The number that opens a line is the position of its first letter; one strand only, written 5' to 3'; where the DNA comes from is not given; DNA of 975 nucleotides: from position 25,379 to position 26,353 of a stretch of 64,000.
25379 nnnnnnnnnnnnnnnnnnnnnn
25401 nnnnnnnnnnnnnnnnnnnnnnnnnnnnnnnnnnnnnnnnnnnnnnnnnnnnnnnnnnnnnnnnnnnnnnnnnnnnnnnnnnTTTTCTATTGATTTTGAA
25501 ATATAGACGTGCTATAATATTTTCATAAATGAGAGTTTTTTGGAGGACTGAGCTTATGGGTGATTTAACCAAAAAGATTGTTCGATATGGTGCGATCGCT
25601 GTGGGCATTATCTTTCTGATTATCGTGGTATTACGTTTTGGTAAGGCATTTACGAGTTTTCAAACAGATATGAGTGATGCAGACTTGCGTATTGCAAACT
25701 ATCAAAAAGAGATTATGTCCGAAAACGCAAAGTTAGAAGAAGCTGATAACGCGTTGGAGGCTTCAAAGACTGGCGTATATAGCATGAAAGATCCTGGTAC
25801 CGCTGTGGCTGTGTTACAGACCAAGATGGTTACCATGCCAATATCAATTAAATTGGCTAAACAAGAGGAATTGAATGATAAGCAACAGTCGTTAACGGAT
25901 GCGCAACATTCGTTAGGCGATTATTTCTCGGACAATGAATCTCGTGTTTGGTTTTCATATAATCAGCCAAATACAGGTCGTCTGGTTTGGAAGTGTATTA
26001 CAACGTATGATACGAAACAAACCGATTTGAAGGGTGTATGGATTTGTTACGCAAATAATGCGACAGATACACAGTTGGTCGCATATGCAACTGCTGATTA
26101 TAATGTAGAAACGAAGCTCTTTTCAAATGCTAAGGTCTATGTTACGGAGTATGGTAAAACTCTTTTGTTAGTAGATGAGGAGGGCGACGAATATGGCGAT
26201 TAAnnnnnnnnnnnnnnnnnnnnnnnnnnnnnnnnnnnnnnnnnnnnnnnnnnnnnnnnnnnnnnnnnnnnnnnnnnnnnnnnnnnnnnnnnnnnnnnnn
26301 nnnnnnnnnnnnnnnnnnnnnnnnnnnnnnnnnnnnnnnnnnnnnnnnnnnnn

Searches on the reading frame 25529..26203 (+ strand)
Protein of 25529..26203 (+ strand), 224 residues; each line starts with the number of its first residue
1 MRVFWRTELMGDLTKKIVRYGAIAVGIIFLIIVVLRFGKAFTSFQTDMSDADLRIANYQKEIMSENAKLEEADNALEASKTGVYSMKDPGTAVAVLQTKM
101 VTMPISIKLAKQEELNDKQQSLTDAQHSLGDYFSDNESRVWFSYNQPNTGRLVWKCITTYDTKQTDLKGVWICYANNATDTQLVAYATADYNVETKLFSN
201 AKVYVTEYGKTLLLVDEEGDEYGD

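Call 9: search_protein_families(library=pfam, proteins=[window:25529-26203:+], max_evalue=0.001)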
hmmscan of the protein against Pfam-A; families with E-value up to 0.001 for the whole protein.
window:25529-26203:+ (224 aa): 0 families

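Call 49: search_protein_families(library=ncbifam, proteins=[window:25529-26203:+], max_evalue=0.01)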
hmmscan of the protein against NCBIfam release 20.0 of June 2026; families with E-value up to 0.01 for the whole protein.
window:25529-26203:+ (224 aa): 1 family
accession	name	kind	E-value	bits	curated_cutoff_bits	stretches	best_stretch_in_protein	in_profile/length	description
NF009785.0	PRK13280.1-2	equivalog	0.0094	15.4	240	0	43-126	112-193/246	N-glycosylase/DNA lyase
